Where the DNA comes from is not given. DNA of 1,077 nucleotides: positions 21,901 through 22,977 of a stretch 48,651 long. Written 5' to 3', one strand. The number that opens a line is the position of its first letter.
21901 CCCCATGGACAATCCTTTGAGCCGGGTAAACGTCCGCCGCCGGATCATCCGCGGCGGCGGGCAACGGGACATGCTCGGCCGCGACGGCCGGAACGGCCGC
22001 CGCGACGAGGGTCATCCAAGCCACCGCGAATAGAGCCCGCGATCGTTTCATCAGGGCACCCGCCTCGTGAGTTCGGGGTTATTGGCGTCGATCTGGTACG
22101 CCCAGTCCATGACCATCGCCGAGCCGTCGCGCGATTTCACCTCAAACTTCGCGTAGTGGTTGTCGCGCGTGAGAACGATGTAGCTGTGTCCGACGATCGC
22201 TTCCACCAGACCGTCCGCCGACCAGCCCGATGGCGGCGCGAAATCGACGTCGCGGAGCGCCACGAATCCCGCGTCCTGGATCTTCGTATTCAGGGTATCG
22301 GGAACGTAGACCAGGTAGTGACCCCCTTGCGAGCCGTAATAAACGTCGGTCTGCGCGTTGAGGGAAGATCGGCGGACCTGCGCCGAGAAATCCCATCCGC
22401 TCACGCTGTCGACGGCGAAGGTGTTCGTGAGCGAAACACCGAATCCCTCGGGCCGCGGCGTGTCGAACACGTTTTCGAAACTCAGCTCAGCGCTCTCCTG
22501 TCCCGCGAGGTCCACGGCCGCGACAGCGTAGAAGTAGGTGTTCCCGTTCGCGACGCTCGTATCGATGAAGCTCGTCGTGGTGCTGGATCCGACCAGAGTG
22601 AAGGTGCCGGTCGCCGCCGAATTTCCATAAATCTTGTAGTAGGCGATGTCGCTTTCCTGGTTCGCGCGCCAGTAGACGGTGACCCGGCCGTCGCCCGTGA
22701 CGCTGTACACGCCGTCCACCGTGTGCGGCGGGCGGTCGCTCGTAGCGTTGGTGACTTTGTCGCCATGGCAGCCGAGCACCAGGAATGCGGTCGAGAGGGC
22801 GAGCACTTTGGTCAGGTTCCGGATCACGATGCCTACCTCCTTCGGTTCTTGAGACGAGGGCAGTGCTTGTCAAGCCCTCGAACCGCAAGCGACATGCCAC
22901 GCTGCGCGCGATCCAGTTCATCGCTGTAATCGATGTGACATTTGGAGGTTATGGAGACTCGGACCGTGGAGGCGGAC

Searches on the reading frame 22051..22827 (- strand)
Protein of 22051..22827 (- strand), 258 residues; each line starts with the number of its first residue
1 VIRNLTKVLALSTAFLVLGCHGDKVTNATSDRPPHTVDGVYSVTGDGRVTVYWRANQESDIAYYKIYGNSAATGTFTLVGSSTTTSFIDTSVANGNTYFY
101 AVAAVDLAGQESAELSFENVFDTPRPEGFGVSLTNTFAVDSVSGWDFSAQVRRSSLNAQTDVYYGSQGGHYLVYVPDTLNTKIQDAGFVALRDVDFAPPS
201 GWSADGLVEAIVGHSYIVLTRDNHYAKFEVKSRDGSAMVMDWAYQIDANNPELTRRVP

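Call 6: search_protein_families(library=pfam, proteins=[window:22051-22827:-])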
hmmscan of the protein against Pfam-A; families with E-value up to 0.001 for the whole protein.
window:22051-22827:- (258 aa): 0 families

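Call 8: find_homologous_proteins(query=window:22051-22827:-)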
Query window:22051-22827:- (258 aa): 1022 proteins with E <= 0.001 among 3030 candidates; the best 120 are listed.
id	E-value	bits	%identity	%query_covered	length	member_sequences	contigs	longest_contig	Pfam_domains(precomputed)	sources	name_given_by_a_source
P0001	9.0e-169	577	100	100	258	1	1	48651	-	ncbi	-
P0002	4.0e-150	516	88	100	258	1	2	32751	-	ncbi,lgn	-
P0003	1.3e-140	485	83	100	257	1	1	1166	-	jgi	-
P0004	7.1e-138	476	82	100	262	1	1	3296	-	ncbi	-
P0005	1.5e-135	468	81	100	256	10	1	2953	-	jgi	-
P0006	1.7e-135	468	82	100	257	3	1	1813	-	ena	-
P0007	4.6e-134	464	80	100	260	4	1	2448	-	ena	-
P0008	3.2e-132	458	79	100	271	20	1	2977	-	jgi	jgi:hypothetical protein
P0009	6.5e-132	457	79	100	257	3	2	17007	PF00041.28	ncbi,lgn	-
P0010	1.1e-131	456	79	100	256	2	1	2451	-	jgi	-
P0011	1.4e-131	455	82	97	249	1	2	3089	-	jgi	jgi:hypothetical protein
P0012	1.6e-131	455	79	100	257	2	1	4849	-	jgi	-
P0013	1.3e-130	452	78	100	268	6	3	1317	-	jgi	jgi:hypothetical protein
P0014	1.8e-130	452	78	100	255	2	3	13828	-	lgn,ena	-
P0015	5.9e-130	450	78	100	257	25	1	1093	-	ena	-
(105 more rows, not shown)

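Call 11: find_related_loci(query=A1, collection=genome_contigs, flank=6000)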
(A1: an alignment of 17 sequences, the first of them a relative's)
Query A1 (258 aa) in genome_contigs; peptide patterns used: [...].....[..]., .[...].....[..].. (x = any residue, [..] = any of these).
600 stretches matched a pattern (row limit reached: there are more); 243 encode a relative of the query (tblastn E <= 1e-3); the best 80 are kept; 80 distinct loci.
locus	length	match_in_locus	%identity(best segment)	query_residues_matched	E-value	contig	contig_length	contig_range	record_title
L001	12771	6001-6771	81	1-258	9e-141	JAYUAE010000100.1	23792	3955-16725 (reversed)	MAG: Candidatus Eisenbacteria bacterium isolate GFS_6454 GFS_6454_99, whole genome shotgun sequence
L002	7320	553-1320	79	1-258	1e-134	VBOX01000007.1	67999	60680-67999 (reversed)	MAG: Candidatus Eisenbacteria bacterium isolate WS_7 14_0927_05_40cm_scaffold_1361, whole genome shotgun sequence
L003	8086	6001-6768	79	1-258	1e-131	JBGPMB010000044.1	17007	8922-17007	MAG: Candidatus Eisenbacteria bacterium isolate OBJ_0618_7090110_248 k141_1691873_length_17007_cov_24.9313, whole genome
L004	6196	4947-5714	70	1-258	1e-120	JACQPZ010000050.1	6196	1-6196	MAG: Candidatus Latescibacterota bacterium isolate NC_groundwater_1320_Ag_S-0.2um_68_47 S_p2_S4_coassembly_k141_1183327,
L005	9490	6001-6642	75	43-258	9e-111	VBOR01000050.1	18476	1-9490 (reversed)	MAG: Candidatus Eisenbacteria bacterium isolate WS_1 14_0929_05_30cm_scaffold_5816, whole genome shotgun sequence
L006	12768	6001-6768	64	1-258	5e-104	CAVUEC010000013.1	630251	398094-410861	MAG: Candidatus Eisenbacteria bacterium isolate MFD02809.bin.1.83 genome assembly, contig: contig_76679, whole genome sh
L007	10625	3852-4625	62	1-258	1e-103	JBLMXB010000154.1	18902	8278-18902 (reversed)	MAG: Hyphomicrobiales bacterium isolate MAG267 PRJNA957066_bin47_renamed_153, whole genome shotgun sequence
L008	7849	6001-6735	66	6-253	3e-103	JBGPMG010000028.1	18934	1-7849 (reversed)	MAG: Candidatus Eisenbacteria bacterium isolate OBJ_0618_7090110_243 k141_11227629_length_18934_cov_12.3321, whole genom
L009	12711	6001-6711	65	20-258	6e-103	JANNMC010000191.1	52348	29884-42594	MAG: Candidatus Eisenbacteria bacterium isolate SOY_38_concoct_21 SOY_38_k141_3424743, whole genome shotgun sequence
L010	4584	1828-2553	66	9-253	5e-103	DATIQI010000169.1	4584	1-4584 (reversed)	MAG TPA_asm: Acidobacteriota bacterium isolate SMAG_U15873 k141_357449, whole genome shotgun sequence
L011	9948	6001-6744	64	9-258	2e-100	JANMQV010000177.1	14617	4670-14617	MAG: Candidatus Eisenbacteria bacterium isolate OTE_51_metabat_13 OTE_51_k141_2395535, whole genome shotgun sequence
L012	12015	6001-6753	60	9-258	2e-98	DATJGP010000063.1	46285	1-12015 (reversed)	MAG TPA_asm: Candidatus Eisenbacteria bacterium isolate SMAG_U15489 k141_6547803, whole genome shotgun sequence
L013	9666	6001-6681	63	30-257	3e-90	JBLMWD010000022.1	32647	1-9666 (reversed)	MAG: Bacteroidota bacterium isolate MAG293 PRJNA960887_bin15_renamed_21, whole genome shotgun sequence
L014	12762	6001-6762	57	3-257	2e-85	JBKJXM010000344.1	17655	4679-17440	MAG: Candidatus Eisenbacteria bacterium isolate swi_bin.175 k127_1926402, whole genome shotgun sequence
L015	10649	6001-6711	59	19-257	3e-85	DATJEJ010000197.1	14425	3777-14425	MAG TPA_asm: Candidatus Omnitrophota bacterium isolate SMAG_U15430 k141_487498, whole genome shotgun sequence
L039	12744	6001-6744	44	8-258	4e-54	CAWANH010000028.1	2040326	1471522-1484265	MAG: Candidatus Eisenbacteria bacterium isolate MFD02923.bin.2.9 genome assembly, contig: contig_5608, whole genome shot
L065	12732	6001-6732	42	10-256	5e-50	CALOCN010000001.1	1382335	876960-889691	MAG: Candidatus Eiseniibacteriota bacterium isolate LOGT_bin.0075 genome assembly, contig: contig_1932, whole genome sho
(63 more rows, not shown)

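Call 37: search_protein_families(library=ncbifam, proteins=[window:22051-22827:-])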
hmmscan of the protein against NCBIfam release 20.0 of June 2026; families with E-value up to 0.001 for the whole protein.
window:22051-22827:- (258 aa): 1 family
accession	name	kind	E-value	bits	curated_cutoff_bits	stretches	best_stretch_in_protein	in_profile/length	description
NF041611.1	exoglucan_CbhB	equivalog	1.9e-05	22.9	1950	1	32-125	799-889/997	exoglucanase CbhB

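Call 42: search_protein_families(library=pfam, proteins=[L008:2385-2813:+, L008:3000-4439:+, L008:4372-4830:+, L008:4959-5564:+, L008:4953-5648:-, L039:2815-4281:+, L039:4527-5702:+, L039:4272-5798:-])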
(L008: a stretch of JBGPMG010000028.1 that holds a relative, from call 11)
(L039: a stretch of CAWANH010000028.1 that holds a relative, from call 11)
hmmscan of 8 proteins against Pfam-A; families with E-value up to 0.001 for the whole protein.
L008:2385-2813:+ (142 aa): 1 family
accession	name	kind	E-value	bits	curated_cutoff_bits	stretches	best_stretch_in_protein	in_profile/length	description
PF00072.30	Response_reg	-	1.6e-24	86.7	30.2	1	16-127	1-110/111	Response regulator receiver domain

L008:3000-4439:+ (479 aa): 0 families

L008:4372-4830:+ (152 aa): 0 families

L008:4959-5564:+ (201 aa): 0 families

L008:4953-5648:- (231 aa): 1 family
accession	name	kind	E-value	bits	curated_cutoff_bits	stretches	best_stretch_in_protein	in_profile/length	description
PF13581.12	HATPase_c_2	-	4.2e-15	56.3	27.4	1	83-217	1-127/127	Histidine kinase-like ATPase domain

L039:2815-4281:+ (488 aa): 4 families
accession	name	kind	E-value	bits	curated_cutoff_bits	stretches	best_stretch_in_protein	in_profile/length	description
PF00004.35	AAA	-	5.6e-23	82.3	21.2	1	267-391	1-129/131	ATPase family associated with various cellular activities (AAA)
PF22977.2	WHD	-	4.4e-12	46.5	27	1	4-190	8-210/221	Winged helix domain, variant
PF07728.20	AAA_5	-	0.00025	21.5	22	1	267-333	2-77/139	AAA domain (dynein-related subfamily)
PF13191.12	AAA_16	-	0.00044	21.2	32.6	0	258-293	18-52/167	AAA ATPase domain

L039:4527-5702:+ (391 aa): 1 family
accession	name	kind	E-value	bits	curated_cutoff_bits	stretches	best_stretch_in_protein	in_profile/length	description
PF02517.21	Rce1-like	-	5.3e-23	81.6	22.4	1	238-325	3-92/93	Type II CAAX prenyl endopeptidase Rce1-like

L039:4272-5798:- (508 aa): 0 families

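Call 57: search_solved_structures(query=A1, max_evalue=0.01)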
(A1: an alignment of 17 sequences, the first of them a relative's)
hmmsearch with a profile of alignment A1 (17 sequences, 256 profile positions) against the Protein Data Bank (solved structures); distinct sequences matched with E-value up to 0.01: 4.
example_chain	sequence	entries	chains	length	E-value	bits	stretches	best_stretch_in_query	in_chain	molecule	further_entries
3mpc_A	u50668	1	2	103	7.3e-06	28.6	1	50-113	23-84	Fn3-like protein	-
5g56_A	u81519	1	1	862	0.00013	24.5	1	39-123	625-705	CARBOHYDRATE BINDING FAMILY 6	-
5z06_A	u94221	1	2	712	0.00069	22.1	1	47-114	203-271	BDI_3064 protein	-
5jip_A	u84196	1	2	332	0.0027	20.2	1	32-76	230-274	Cortical-lytic enzyme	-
